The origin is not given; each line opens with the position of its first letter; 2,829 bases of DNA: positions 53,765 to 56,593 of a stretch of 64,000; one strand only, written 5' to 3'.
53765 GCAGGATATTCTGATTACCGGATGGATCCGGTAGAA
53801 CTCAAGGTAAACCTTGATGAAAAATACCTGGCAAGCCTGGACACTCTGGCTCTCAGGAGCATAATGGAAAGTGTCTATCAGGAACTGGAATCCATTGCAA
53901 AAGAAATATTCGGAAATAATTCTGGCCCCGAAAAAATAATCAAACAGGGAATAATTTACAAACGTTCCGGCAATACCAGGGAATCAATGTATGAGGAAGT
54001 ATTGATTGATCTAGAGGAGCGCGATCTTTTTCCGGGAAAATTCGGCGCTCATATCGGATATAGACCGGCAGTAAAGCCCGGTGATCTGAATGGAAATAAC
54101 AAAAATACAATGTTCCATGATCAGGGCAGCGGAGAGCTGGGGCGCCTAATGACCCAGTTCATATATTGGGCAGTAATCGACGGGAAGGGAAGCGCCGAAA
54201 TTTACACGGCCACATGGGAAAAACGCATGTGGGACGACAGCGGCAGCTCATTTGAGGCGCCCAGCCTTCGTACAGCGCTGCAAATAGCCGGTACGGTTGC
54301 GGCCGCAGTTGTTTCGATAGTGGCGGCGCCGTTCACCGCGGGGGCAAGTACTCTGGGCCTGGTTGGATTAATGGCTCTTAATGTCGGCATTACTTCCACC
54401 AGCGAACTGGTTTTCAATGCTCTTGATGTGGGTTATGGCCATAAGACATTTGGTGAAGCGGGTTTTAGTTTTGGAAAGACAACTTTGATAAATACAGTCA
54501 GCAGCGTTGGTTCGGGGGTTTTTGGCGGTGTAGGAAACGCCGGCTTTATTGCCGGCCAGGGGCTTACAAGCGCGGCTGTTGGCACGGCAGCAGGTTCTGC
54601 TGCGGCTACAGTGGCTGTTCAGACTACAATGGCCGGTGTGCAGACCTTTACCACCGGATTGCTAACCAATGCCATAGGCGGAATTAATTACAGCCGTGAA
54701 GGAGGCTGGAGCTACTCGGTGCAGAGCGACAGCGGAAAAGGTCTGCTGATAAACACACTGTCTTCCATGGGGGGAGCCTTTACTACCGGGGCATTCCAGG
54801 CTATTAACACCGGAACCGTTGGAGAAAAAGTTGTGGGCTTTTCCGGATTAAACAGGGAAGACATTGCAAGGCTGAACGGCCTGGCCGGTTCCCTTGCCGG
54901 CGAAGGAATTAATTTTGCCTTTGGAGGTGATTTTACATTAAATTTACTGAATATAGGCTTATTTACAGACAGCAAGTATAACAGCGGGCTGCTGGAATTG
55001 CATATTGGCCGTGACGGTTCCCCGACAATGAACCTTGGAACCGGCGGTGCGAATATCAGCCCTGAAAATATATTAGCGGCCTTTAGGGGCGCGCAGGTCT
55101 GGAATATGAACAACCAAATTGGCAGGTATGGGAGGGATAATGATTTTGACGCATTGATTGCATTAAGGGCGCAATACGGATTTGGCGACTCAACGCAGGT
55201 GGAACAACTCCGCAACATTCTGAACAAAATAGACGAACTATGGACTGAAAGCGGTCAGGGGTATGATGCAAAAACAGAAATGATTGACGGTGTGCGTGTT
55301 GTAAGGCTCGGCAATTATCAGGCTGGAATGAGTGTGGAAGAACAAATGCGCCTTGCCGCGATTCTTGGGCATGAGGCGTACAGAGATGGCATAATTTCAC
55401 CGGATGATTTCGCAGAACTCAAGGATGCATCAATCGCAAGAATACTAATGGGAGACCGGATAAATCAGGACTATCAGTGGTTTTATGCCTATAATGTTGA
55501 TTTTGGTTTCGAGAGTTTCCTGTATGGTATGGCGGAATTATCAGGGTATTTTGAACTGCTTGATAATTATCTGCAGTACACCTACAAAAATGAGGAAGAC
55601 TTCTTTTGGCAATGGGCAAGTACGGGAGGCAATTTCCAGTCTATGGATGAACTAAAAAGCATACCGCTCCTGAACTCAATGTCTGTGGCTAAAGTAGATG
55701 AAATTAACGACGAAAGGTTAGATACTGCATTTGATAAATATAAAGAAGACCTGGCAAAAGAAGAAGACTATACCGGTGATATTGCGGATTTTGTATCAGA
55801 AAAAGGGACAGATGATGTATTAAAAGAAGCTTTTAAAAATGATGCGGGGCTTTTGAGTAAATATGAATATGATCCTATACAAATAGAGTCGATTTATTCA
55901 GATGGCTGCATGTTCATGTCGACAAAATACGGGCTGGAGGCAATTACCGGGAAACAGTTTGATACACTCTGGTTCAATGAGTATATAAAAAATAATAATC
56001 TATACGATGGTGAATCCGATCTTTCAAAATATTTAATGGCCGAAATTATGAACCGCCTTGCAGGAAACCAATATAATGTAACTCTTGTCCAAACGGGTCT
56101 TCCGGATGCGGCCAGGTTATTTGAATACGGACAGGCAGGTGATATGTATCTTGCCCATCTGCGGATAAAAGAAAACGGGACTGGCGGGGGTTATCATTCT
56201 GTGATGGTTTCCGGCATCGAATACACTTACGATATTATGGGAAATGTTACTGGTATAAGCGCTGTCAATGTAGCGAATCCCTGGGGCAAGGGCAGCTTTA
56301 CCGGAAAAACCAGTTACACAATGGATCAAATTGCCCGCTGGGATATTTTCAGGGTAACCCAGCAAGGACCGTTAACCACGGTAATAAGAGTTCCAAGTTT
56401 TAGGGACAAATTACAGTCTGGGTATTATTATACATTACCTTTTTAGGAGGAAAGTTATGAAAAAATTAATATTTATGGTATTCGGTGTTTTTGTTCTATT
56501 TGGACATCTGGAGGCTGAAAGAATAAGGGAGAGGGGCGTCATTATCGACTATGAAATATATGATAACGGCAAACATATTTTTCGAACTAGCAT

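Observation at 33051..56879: Eleven-gene translationally coupled operon joining a TolC/MFP/double-RND machine, Ig-like lipoproteins and a 3,092-aa giant protein with a Sec signal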

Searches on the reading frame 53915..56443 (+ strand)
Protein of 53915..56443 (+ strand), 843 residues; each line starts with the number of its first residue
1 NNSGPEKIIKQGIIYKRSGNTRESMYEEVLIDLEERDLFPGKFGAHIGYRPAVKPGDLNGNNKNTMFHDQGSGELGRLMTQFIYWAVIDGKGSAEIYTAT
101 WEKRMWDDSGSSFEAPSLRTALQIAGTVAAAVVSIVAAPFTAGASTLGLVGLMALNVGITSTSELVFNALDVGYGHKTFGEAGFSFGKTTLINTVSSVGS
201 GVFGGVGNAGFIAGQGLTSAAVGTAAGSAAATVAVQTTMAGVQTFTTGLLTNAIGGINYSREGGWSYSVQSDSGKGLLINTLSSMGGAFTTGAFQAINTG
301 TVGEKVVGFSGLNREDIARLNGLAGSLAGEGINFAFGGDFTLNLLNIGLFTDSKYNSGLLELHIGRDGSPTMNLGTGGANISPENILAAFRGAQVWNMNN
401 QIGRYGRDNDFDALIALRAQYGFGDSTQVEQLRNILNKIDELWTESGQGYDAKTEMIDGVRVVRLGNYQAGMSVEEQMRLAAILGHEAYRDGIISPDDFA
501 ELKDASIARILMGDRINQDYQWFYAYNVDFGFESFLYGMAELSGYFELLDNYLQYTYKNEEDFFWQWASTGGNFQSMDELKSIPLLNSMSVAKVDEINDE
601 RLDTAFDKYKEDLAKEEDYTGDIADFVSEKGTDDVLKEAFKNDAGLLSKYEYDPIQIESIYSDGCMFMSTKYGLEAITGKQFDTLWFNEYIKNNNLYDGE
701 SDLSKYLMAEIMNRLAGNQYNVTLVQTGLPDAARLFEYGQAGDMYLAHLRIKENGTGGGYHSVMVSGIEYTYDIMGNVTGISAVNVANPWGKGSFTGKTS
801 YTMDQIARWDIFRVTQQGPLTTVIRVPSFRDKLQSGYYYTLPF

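Call 53: predict_structure(alignment_id=A3)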
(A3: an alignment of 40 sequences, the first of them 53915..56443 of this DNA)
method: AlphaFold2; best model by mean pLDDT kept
length: 843 residues; sequences in the alignment: 40
mean_pLDDT: 68.2   pTM: 0.43
mean pLDDT of the five models: 68.2, 66.7, 64.3, 63.5, 63.0
residues with pLDDT >= 90: 215; 70-90: 223; 50-70: 173; < 50: 232
segments of 3 or more residues with pLDDT < 50: 1-26, 32-34, 36-49, 57-59, 70-72, 87-100, 102-104, 106-116, 120-166, 168-180, 186-191, 193-201, 204-216, 225-227, 255-257, 259-272, 494-497, 558-563, 820-843
pLDDT, mean of each block of 10 residues (from residue 1): 28 27 45 46 44 54 56 52 51 39 45 40 36 27 26 32 44 44 48 47 42 46 52 56 53 48 44 55 58 63 79 85 70 67 64 53 70 67 75 83 89 93 94 92 72 79 83 90 91 57 89 93 87 87 80 62 69 88 92 91 93 88 84 86 91 91 94 89 94 94 94 87 93 84 85 76 91 74 92 74 94 77 37 34 30
secondary structure, 60 per line:
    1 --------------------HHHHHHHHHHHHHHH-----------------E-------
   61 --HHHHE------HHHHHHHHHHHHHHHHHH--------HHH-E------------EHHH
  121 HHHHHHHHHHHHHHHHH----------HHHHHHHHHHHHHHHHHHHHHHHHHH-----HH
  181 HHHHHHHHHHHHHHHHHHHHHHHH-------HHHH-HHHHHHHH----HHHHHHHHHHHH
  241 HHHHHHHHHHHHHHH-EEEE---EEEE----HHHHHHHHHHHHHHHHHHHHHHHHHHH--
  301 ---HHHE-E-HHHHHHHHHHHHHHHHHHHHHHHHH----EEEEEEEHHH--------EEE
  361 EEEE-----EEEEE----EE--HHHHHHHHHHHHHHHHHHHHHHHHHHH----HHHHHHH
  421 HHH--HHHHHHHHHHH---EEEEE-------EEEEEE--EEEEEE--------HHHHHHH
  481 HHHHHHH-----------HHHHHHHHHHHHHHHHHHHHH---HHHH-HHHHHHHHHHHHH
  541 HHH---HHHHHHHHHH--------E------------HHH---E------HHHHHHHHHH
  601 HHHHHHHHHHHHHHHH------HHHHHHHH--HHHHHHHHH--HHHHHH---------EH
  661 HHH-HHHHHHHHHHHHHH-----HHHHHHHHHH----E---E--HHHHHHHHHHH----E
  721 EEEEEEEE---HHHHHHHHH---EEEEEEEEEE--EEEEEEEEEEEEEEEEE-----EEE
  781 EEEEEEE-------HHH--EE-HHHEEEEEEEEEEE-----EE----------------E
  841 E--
elements in order (helices of 4 or more, strands of 3 or more residues): H21-35 H63-66 H74-91 H118-137 H148-173 H179-204 H212-215 H217-224 H229-255 E257-260 E264-267 H272-298 H311-335 E340-346 E358-364 E370-374 H383-409 H414-423 H426-436 E440-444 E452-457 E460-465 H474-487 H499-519 H523-526 H528-543 H547-556 H591-616 H623-630 H633-641 H644-649 H660-663 H665-678 H684-693 H705-715 E720-728 H732-740 E744-753 E756-772 E778-787 E806-816
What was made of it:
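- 54266..54397 (+): Conserved hydrophobic Gly/Ala-rich hairpin of the giant (aa 2367-2410), the only hydrophobic segment after the signal peptide. AlphaFold2 predicts helices at low confidence (call 53).
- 54812..55777 (+): Well-folded conserved pre-tail domain (aa ~2549-2870) containing the '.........' motif. pLDDT is mostly 80-94 (call 53).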

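Call 55: fold_search(model_id=the predicted structure, library=pdb)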
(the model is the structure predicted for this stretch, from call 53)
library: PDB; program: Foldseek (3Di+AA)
matches with E <= 10: 110; with E <= 0.001: 0
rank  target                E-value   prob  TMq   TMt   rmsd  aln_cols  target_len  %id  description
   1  4b2t_e                2.7e-01  0.10  0.07  0.12  26.1       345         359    7  The crystal structures of the eukaryotic chaperonin CCT reveal its functional partitioning (released 2013-03-20)
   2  6bkj_C                4.3e-01  0.33  0.10  0.22  10.3       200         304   12  Crystal Structure of Human Calpain-3 Protease Core in Complex with Leupeptin (released 2018-02-07)
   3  4jiu                  1.3e+00  0.25  0.07  0.38   8.9       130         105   12  Crystal structure of the metallopeptidase zymogen of Pyrococcus abyssi abylysin (released 2013-06-12)
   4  4b2t_g                1.4e+00  0.06  0.07  0.13  24.9       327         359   11  The crystal structures of the eukaryotic chaperonin CCT reveal its functional partitioning (released 2013-03-20)
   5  8qfx_A                1.7e+00  0.11  0.12  0.15  20.5       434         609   11  Human Angiotensin-1 converting enzyme N-domain in complex with the lactotripeptide IPP (released 2023-11-22)
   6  6es9_A                1.7e+00  0.02  0.06  0.08  26.3       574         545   12  Methylsuccinyl-CoA dehydrogenase of Paracoccus denitrificans with bound flavin adenine dinucleotide (released 2018-01-03)
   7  4oo9                  1.9e+00  0.02  0.06  0.10  33.4       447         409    9  Structure of the human class C GPCR metabotropic glutamate receptor 5 transmembrane domain in complex with the negative  (released 2014-07-02)
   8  7t5t                  2.1e+00  0.23  0.08  0.21   9.1       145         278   12  Structure of Thauera sp. K11 CapP (released 2022-09-14)
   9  7z5g_A                2.2e+00  0.11  0.06  0.14  16.4       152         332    9  human apo MATCAP (released 2022-05-11)
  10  5hjp_C                2.3e+00  0.03  0.06  0.15  20.5       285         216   12  Identification of LXRbeta selective agonists for the treatment of Alzheimer's Disease (released 2016-04-06)
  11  5cgd                  2.3e+00  0.02  0.06  0.10  33.4       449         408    9  Structure of the human class C GPCR metabotropic glutamate receptor 5 transmembrane domain in complex with the negative  (released 2015-08-12)
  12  4qhi_A                2.5e+00  0.15  0.08  0.36   8.9       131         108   12  Crystal structure of Methanocaldococcus jannaschii selecase mutant R36W (released 2014-07-16)
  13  9h1a_A                2.9e+00  0.06  0.11  0.14  23.0       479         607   10  Crystal structure of Angiotensin-1 converting enzyme N-domain in complex with dual ACE/NEP inhibitor AD014 (released 2025-04-16)
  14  4iuq_B                3.1e+00  0.25  0.06  0.27   5.5        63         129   14  crystal structure of SHH1 SAWADEE domain (released 2013-05-01)
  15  4qhi_C                3.1e+00  0.20  0.08  0.41   7.0       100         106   16  Crystal structure of Methanocaldococcus jannaschii selecase mutant R36W (released 2014-07-16)
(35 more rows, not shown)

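Call 75: search_protein_representatives(protein=window:53915-56443:+)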
Query: 843 residues. Proteins with E-value up to 0.001 (for the whole library): 534; up to 1e-10: 397; up to 1e-30: 195. The best 150 are listed.
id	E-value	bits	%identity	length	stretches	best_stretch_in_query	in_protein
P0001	0.0e+00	1894.5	100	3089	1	1-843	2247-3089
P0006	8.0e-266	900.7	55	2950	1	20-817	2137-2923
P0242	1.4e-237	807.3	52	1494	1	33-817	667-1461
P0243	5.6e-229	778.9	48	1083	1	8-816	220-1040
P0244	1.0e-207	708.5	49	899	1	34-820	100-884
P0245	1.5e-190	651.8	47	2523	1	13-818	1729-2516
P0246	2.2e-187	641.3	47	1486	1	36-813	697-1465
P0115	1.6e-178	612.0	45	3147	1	22-816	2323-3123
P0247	1.3e-170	585.8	46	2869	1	37-816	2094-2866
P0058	1.0e-164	566.4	45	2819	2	36-726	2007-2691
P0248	1.2e-160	552.9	44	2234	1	67-817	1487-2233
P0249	6.5e-158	543.8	54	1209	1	31-571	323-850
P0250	1.1e-157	543.0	47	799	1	71-815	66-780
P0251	3.9e-157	541.3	51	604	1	235-817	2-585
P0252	5.5e-155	534.1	43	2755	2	15-724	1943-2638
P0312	7.5e-63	229.4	36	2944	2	40-521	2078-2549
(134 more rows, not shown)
